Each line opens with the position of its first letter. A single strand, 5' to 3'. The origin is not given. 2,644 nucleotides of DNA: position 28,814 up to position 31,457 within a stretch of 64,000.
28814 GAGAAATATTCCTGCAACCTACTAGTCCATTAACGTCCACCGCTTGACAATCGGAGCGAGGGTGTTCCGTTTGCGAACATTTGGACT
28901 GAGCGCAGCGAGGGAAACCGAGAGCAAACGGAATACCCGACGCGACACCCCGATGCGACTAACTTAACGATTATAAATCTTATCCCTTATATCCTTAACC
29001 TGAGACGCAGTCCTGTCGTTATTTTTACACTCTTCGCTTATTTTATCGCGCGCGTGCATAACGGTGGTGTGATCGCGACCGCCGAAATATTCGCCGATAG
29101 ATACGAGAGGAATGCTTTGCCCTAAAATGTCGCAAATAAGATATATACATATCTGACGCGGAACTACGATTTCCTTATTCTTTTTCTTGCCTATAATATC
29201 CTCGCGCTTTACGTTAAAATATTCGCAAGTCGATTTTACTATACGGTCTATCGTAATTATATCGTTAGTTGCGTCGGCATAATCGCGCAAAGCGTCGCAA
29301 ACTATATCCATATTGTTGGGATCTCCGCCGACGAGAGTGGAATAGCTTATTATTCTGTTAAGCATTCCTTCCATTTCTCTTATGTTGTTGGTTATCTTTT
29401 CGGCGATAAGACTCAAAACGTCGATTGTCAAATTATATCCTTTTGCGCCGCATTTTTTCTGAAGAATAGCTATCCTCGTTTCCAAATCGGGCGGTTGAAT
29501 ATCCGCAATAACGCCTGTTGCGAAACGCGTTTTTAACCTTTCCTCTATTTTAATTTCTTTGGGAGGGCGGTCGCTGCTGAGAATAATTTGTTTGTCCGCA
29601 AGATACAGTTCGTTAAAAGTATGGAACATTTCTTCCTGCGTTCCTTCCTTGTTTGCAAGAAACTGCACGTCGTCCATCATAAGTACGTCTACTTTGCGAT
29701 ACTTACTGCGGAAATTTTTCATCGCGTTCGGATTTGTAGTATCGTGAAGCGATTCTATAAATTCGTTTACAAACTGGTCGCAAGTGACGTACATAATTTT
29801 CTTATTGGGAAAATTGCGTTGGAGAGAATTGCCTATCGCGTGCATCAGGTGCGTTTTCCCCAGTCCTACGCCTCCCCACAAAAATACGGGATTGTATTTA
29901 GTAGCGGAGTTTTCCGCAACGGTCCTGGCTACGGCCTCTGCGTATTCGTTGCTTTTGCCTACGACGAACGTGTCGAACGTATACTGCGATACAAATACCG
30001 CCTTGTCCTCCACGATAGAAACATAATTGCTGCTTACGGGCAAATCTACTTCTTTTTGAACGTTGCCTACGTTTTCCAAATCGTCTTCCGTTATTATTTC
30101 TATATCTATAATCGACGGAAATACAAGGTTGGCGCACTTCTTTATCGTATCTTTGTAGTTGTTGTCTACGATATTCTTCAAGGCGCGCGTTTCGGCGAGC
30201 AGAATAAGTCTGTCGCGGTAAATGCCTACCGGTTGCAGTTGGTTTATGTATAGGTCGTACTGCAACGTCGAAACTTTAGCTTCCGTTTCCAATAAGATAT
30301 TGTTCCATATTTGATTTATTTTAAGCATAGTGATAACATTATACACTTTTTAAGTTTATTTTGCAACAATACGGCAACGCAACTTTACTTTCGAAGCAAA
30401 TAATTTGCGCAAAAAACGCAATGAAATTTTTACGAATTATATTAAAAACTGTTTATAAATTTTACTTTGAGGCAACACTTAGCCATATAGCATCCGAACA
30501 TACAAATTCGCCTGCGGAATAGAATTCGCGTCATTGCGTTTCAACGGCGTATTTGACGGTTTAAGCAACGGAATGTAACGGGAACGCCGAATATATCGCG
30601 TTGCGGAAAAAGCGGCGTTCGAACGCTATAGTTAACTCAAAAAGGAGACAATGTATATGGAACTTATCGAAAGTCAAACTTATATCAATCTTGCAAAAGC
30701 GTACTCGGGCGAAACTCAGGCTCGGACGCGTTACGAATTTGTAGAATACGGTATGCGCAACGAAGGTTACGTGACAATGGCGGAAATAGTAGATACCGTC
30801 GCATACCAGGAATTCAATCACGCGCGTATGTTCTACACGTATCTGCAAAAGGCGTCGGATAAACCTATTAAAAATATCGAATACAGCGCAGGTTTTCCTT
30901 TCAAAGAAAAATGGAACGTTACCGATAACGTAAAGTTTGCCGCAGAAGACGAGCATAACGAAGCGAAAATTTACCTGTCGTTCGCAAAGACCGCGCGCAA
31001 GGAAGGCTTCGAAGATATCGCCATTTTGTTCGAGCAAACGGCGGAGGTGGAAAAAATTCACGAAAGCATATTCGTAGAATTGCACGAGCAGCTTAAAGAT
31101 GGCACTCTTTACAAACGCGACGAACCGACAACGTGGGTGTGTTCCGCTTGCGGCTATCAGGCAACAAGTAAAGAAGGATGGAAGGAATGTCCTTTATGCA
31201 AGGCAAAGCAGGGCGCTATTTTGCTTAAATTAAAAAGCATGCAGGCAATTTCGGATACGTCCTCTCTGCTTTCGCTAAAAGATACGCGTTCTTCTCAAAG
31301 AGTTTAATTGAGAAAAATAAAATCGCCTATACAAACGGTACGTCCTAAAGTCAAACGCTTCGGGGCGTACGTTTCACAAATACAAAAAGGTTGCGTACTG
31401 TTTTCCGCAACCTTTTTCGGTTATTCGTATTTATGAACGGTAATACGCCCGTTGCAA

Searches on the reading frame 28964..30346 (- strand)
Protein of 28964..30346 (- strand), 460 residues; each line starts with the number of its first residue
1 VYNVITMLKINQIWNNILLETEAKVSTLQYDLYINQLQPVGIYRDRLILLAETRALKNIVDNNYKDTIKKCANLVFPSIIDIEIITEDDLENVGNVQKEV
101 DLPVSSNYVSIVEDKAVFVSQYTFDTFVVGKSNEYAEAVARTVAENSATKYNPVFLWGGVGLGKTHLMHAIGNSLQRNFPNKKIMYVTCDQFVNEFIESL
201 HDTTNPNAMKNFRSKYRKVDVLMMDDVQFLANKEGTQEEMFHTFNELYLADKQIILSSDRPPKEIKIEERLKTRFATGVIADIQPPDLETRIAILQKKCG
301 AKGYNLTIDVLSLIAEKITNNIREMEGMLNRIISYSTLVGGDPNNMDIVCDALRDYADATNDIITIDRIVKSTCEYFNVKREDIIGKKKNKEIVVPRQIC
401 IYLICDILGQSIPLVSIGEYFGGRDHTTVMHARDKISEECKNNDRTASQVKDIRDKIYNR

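Call 7: search_protein_families(library=pfam, proteins=[window:28964-30346:-], max_evalue=0.01)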
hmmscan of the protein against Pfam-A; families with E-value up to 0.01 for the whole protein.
window:28964-30346:- (460 aa): 11 families
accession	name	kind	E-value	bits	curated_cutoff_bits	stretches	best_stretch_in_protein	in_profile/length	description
PF00308.24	Bac_DnaA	-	4.7e-66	222.4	23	1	120-281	3-161/162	Bacterial DnaA ATPAse domain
PF08299.17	Bac_DnaA_C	-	9.3e-25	86.9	31.5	1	366-436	1-69/69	Bacterial dnaA protein helix-turn-helix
PF01695.23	IstB_IS21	-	2.1e-08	34.4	24.1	1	152-261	93-195/238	IstB-like ATP binding protein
PF11638.13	DnaA_N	-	3.6e-08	33.4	24.6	1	11-73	1-64/65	DnaA N-terminal domain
PF03969.22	AFG1_ATPase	-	5.6e-07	29.3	27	1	147-176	57-86/361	AFG1-like ATPase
PF00004.35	AAA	-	8.1e-06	26.8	21.2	1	154-248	1-89/131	ATPase family associated with various cellular activities (AAA)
PF13173.12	AAA_14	-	8.9e-05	22.9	27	1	152-272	3-112/129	AAA domain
PF13401.12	AAA_22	-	0.00035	21.3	27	1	154-248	8-108/130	AAA domain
PF04851.21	ResIII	-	0.0011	19.3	22.5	1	134-214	6-90/164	Type III restriction enzyme, res subunit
PF00910.28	RNA_helicase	-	0.0026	18.7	21.5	0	154-243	1-70/105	RNA helicase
PF12775.13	AAA_7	-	0.0031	17.5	25.8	1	143-231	25-113/181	P-loop containing dynein motor region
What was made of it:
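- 28964..30346 (-): dnaA. It is context only. The tract lies 3' of it on the same strand. Pfam Bac_DnaA 4.7e-66, Bac_DnaA_C 9.3e-25 and DnaA_N (call 7).
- Checked: Neighbours: the ORF 28964-30346 (-) is DnaA (Pfam Bac_DnaA 4.7e-66, call 7).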

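Call 11: find_related_loci(query=window:28964-30346:-, collection=genome_contigs, flank=6000)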
Query window:28964-30346:- (460 aa) in genome_contigs; peptide patterns used: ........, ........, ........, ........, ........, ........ (x = any residue, [..] = any of these).
599 stretches matched a pattern (row limit reached: there are more); 457 encode a relative of the query (tblastn E <= 1e-3); the best 80 are kept; 80 distinct loci.
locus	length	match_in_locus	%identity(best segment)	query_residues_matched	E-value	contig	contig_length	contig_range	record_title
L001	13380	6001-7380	91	1-460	0e+0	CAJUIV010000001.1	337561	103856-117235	MAG TPA_asm: uncultured Christensenellaceae bacterium isolate MGBC143961 genome assembly, contig: MGBC143961.1, whole ge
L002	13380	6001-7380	88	1-460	0e+0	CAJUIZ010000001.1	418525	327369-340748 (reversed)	MAG TPA_asm: uncultured Christensenellaceae bacterium isolate MGBC153675 genome assembly, contig: MGBC153675.1, whole ge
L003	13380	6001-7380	86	1-460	0e+0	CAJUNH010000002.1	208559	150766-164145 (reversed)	MAG TPA_asm: uncultured Christensenellaceae bacterium isolate MGBC160019 genome assembly, contig: MGBC160019.2, whole ge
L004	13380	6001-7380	89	1-460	0e+0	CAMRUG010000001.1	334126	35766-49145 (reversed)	MAG TPA_asm: uncultured Clostridia bacterium isolate SRR13573575_bin.43_metawrap_v1.3_MAG genome assembly, contig: NODE.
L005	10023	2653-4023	86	4-460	0e+0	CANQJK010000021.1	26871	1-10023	MAG: uncultured Clostridia bacterium isolate Lapin-032__bin128 genome assembly, contig: Lapin-032__NODE_2844_length_2687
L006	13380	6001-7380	89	1-460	0e+0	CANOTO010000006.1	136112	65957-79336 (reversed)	MAG TPA_asm: uncultured Clostridia bacterium isolate SRR15604565_bin.18_metawrap_v1.3_MAG genome assembly, contig: NODE.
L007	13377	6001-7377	86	1-460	0e+0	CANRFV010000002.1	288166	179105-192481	MAG: uncultured Clostridia bacterium isolate Lapin-023__bin100 genome assembly, contig: Lapin-023__NODE_10_length_288166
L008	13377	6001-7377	84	2-460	0e+0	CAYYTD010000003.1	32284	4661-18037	MAG TPA_asm: uncultured Oscillospiraceae bacterium isolate SRP313737_co1_149 genome assembly, contig: NODE_2199_length_3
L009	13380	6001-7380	85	1-460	0e+0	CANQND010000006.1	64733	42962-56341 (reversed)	MAG: uncultured Clostridia bacterium isolate Lapin-012__bin87 genome assembly, contig: Lapin-012__NODE_853_length_64733_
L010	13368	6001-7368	85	4-460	0e+0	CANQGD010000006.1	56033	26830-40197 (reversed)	MAG: uncultured Clostridia bacterium isolate Lapin-005__bin73 genome assembly, contig: Lapin-005__NODE_681_length_56033_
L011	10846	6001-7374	84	1-460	0e+0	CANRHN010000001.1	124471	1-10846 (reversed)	MAG: uncultured Clostridia bacterium isolate Lapin-032__bin20 genome assembly, contig: Lapin-032__NODE_228_length_124471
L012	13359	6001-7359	85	7-460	0e+0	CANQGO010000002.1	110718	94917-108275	MAG: uncultured Clostridia bacterium isolate Lapin-032__bin16 genome assembly, contig: Lapin-032__NODE_291_length_110718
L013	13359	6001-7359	84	7-460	0e+0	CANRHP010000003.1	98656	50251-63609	MAG: uncultured Clostridia bacterium isolate Lapin-032__bin130 genome assembly, contig: Lapin-032__NODE_353_length_98656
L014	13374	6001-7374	84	1-460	0e+0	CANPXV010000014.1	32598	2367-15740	MAG: uncultured Clostridia bacterium isolate Lapin-004__bin7 genome assembly, contig: Lapin-004__NODE_1590_length_32598_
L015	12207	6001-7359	84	7-460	0e+0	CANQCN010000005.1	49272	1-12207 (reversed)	MAG: uncultured Clostridia bacterium isolate Lapin-002__bin65 genome assembly, contig: Lapin-002__NODE_890_length_49272_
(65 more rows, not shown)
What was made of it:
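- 28964..30346 (-): It is 77-91% identical to DnaA of 39 related species (call 11).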

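Call 22: find_encoding_contigs(protein=window:28964-30346:-, flank=4000, max_places=10)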
Protein window:28964-30346:- (460 aa): no gene with exactly this product is on record in the collection.

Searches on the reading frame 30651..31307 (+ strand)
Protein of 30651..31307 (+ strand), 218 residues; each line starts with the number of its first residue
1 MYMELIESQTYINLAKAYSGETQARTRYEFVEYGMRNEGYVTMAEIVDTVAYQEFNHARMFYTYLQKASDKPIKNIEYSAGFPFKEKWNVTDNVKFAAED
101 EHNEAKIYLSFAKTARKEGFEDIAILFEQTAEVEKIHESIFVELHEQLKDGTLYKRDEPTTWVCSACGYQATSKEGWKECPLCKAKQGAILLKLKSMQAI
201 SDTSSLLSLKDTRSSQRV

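Call 7: search_protein_families(library=pfam, proteins=[window:30651-31307:+], max_evalue=0.01)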
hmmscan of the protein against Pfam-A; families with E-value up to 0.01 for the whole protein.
window:30651-31307:+ (218 aa): 5 families
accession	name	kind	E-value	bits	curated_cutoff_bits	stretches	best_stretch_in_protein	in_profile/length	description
PF02915.23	Rubrerythrin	-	3.3e-21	76.6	22.8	2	92-153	1-61/137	Rubrerythrin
PF21349.2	RUBY_RBDX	-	1.5e-05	24.8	26.5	1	162-187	1-26/30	Rubrerythrin, rubredoxin-like domain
PF00210.30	Ferritin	-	0.0006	20.2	24.5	1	15-147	5-138/142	Ferritin-like domain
PF01155.25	HypA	-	0.0022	18.4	28.9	1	113-189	16-98/112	Hydrogenase/urease nickel incorporation, metallochaperone, hypA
PF23145.1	Zf_2nd_IFT121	-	0.0028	17.7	25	1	159-185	14-42/45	IFT121, second zinc finger domain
